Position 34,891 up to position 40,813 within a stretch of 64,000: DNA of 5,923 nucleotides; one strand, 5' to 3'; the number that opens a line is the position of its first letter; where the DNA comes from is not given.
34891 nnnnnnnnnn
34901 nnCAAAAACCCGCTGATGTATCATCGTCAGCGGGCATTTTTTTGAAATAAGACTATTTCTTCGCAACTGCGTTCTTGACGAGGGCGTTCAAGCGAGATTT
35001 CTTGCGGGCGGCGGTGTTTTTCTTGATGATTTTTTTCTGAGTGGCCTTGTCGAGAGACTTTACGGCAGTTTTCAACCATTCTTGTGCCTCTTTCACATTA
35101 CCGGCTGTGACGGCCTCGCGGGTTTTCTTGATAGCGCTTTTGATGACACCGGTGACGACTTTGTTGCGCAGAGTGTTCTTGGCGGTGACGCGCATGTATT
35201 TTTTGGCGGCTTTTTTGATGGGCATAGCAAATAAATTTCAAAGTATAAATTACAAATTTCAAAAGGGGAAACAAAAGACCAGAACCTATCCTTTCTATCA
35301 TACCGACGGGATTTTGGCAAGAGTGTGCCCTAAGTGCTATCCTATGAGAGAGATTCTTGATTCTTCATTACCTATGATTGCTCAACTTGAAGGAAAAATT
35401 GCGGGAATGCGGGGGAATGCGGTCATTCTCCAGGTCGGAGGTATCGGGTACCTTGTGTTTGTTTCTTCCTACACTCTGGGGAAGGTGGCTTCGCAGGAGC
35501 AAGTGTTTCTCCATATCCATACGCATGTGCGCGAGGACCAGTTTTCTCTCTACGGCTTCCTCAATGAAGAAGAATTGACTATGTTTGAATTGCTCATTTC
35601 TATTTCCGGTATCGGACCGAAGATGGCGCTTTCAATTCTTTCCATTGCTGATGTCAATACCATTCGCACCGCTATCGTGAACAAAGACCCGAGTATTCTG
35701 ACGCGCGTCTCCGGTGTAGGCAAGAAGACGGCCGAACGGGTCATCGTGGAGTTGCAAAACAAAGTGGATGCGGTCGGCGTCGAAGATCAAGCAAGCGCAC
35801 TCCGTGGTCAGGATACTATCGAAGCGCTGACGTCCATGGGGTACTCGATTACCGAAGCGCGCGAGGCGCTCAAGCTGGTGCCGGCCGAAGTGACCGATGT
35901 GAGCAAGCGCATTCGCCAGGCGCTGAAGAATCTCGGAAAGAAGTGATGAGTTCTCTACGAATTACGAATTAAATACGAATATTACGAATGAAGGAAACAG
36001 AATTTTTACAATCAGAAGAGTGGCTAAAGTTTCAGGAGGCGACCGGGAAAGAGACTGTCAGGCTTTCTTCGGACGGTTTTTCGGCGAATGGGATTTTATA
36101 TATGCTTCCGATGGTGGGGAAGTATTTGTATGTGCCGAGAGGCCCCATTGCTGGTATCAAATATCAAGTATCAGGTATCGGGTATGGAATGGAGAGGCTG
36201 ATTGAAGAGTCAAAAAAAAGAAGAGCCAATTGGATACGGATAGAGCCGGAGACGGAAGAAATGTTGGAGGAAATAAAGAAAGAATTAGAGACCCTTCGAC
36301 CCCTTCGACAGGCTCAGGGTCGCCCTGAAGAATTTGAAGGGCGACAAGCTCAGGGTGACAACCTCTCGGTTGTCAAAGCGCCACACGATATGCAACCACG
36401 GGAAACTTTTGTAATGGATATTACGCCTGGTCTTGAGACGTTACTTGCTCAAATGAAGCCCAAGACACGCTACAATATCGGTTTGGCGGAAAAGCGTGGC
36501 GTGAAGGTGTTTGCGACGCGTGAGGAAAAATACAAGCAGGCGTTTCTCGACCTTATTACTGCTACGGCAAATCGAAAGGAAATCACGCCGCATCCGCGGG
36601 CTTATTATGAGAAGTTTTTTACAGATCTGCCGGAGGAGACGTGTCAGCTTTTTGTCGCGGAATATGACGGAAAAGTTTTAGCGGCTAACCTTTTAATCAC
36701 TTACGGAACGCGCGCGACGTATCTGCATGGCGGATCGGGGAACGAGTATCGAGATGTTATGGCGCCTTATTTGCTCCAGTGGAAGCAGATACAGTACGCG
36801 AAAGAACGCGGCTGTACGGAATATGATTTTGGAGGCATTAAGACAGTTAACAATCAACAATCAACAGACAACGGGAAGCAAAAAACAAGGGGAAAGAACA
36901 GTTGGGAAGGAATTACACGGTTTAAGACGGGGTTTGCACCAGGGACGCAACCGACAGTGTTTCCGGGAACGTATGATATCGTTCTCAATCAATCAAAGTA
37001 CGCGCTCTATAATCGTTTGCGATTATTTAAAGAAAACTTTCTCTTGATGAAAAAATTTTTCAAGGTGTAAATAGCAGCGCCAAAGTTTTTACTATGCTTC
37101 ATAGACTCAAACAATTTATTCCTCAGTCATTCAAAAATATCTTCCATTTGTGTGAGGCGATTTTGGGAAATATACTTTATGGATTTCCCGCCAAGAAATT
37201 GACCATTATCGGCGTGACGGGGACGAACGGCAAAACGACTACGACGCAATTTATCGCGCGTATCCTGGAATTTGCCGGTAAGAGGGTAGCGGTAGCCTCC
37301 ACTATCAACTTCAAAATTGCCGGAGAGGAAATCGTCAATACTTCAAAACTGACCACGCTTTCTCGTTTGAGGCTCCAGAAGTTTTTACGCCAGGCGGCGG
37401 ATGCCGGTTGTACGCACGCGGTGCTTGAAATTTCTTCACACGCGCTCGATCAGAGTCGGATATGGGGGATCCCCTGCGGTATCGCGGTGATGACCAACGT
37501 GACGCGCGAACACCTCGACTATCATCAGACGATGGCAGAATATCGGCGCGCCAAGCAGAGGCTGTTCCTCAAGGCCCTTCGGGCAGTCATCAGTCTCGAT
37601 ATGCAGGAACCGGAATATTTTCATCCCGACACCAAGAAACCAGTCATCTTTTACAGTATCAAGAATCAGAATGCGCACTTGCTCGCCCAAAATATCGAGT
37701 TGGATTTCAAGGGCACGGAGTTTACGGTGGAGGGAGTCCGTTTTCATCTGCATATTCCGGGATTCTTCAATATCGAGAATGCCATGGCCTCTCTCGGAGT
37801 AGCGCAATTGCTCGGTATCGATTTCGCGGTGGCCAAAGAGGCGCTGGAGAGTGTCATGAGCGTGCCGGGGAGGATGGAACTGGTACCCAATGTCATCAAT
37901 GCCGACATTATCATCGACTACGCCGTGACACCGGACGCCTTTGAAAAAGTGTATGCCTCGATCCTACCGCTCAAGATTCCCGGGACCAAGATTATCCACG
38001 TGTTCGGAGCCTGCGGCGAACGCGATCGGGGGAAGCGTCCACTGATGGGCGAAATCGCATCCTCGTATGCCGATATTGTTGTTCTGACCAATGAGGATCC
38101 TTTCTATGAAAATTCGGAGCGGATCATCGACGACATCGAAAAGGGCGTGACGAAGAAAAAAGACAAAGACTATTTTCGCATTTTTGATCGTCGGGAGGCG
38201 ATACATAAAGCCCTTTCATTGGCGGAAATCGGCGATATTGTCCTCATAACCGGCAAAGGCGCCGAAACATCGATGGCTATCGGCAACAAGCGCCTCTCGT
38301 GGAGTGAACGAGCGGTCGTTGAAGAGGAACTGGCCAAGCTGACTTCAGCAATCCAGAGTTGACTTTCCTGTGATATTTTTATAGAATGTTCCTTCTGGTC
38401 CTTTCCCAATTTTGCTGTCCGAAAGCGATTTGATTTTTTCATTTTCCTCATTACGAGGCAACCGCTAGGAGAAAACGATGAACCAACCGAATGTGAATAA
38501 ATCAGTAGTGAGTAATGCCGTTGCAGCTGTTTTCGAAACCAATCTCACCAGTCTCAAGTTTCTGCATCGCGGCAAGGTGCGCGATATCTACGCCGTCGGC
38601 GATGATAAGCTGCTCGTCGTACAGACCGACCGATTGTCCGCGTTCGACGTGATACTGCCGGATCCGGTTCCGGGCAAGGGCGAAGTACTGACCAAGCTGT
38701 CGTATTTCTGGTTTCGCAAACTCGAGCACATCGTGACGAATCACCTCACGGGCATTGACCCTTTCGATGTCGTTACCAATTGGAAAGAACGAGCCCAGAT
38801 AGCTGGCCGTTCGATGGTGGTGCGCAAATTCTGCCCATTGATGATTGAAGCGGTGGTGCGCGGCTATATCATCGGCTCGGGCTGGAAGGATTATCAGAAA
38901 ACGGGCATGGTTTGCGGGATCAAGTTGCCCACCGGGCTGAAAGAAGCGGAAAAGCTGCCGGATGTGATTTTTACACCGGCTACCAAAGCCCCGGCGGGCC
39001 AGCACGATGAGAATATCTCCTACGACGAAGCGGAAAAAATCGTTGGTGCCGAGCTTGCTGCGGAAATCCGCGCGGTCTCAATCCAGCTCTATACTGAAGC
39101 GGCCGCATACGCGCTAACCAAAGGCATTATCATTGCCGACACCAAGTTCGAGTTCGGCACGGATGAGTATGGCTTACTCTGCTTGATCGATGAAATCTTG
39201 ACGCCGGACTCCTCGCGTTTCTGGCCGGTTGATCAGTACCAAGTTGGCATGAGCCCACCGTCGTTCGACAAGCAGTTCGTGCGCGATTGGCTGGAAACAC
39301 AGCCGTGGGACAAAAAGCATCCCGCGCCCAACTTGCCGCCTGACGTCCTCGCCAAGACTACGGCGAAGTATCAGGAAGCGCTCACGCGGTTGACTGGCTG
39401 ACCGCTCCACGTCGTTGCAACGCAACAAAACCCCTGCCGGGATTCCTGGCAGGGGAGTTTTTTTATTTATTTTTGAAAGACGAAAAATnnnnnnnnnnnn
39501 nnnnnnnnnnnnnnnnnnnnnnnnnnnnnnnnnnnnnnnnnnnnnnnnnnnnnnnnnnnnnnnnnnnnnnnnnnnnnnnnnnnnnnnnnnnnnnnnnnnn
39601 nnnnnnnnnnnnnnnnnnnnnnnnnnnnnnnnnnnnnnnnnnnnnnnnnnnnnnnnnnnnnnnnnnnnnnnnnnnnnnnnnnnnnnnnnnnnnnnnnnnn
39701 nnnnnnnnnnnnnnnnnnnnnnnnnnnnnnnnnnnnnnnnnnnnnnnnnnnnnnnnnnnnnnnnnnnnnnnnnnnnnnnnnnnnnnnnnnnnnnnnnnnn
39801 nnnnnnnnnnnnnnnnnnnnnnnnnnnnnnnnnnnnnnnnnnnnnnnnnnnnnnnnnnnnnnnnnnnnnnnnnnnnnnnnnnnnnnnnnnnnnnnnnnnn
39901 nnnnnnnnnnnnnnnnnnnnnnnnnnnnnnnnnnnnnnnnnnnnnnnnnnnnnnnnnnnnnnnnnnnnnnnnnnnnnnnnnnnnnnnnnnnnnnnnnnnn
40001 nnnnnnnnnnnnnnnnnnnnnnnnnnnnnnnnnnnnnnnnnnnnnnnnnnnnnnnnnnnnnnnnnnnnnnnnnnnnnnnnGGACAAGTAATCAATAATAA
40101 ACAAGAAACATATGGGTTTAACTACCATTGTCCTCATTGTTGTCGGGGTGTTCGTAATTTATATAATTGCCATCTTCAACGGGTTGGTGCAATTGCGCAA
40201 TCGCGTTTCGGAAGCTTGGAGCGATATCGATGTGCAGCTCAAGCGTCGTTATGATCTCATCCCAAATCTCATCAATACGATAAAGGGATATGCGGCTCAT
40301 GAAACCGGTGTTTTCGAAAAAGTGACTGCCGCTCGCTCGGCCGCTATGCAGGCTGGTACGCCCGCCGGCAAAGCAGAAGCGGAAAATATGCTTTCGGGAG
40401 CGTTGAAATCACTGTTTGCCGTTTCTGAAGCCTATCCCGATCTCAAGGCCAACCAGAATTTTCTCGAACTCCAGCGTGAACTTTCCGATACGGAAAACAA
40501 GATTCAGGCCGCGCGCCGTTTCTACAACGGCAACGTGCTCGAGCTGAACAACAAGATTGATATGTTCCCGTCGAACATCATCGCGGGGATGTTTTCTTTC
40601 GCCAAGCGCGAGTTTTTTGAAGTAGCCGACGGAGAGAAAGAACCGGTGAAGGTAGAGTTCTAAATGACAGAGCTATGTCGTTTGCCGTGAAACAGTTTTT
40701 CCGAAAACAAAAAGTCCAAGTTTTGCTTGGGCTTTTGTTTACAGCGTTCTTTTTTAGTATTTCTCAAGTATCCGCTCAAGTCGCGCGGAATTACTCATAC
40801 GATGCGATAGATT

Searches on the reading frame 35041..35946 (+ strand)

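Call 13: search_protein_families(library=pfam, proteins=[window:35041-35946:+], max_evalue=0.001)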
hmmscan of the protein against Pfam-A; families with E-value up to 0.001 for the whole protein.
window:35041-35946:+ (301 aa): 4 families
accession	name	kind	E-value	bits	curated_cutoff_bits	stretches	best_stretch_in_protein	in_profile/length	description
PF01330.27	RuvA_N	-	8.8e-20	71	23.6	1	112-172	1-61/61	RuvA N terminal domain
PF14520.12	HHH_5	-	5.1e-18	65.7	27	1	182-239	1-56/57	Helix-hairpin-helix domain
PF00633.29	HHH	-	4.4e-09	36.2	24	0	183-202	11-30/30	Helix-hairpin-helix motif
PF07499.19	RuvA_C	-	2.8e-05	24.9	24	1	258-298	5-46/47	RuvA, C-terminal domain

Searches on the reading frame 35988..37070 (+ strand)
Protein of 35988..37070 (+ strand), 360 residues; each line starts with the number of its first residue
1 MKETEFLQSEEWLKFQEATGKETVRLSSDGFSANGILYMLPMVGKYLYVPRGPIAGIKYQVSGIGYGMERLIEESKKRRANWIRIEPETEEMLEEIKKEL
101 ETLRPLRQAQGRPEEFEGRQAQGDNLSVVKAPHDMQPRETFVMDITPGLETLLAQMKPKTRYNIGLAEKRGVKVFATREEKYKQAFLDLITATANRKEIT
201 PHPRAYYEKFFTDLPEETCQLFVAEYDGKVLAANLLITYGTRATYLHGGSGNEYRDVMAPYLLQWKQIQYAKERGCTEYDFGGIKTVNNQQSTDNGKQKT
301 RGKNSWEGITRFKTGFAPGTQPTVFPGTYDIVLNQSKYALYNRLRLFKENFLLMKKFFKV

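Call 13: search_protein_families(library=pfam, proteins=[window:35988-37070:+], max_evalue=0.001)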
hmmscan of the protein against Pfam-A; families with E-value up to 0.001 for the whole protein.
window:35988-37070:+ (360 aa): 2 families
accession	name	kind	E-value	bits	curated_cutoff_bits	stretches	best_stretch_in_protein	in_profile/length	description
PF02388.22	FemAB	-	9.7e-46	156.8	24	2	3-226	15-238/406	FemAB family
PF13480.13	Acetyltransf_6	-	1.5e-17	64.5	22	1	160-283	3-136/143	Acetyltransferase (GNAT) domain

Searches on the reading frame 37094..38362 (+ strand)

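Call 13: search_protein_families(library=pfam, proteins=[window:37094-38362:+], max_evalue=0.001)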
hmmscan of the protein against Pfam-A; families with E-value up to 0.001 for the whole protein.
window:37094-38362:+ (422 aa): 2 families
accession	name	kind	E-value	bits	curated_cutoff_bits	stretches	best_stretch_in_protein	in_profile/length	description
PF08245.18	Mur_ligase_M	-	3.4e-46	158.2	24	1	41-237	1-200/200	Mur ligase middle domain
PF02875.26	Mur_ligase_C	-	4.7e-29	102.2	28.4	1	259-389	1-127/127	Mur ligase, glutamate ligase domain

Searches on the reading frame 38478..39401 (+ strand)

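Call 13: search_protein_families(library=pfam, proteins=[window:38478-39401:+], max_evalue=0.001)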
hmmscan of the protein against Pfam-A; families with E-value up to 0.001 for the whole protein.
window:38478-39401:+ (307 aa): 1 family
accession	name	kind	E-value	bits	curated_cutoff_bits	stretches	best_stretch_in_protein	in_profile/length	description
PF01259.24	SAICAR_synt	-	1.3e-73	248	20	1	29-282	2-231/233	SAICAR synthetase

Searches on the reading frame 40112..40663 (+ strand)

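Call 14: search_protein_families(library=pfam, proteins=[window:40112-40663:+], max_evalue=0.001)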
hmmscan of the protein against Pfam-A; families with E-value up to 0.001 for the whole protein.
window:40112-40663:+ (183 aa): 1 family
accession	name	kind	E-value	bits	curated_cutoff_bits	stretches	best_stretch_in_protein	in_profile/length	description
PF04011.17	LemA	-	4.1e-63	212.1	26.2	1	35-183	1-149/149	LemA family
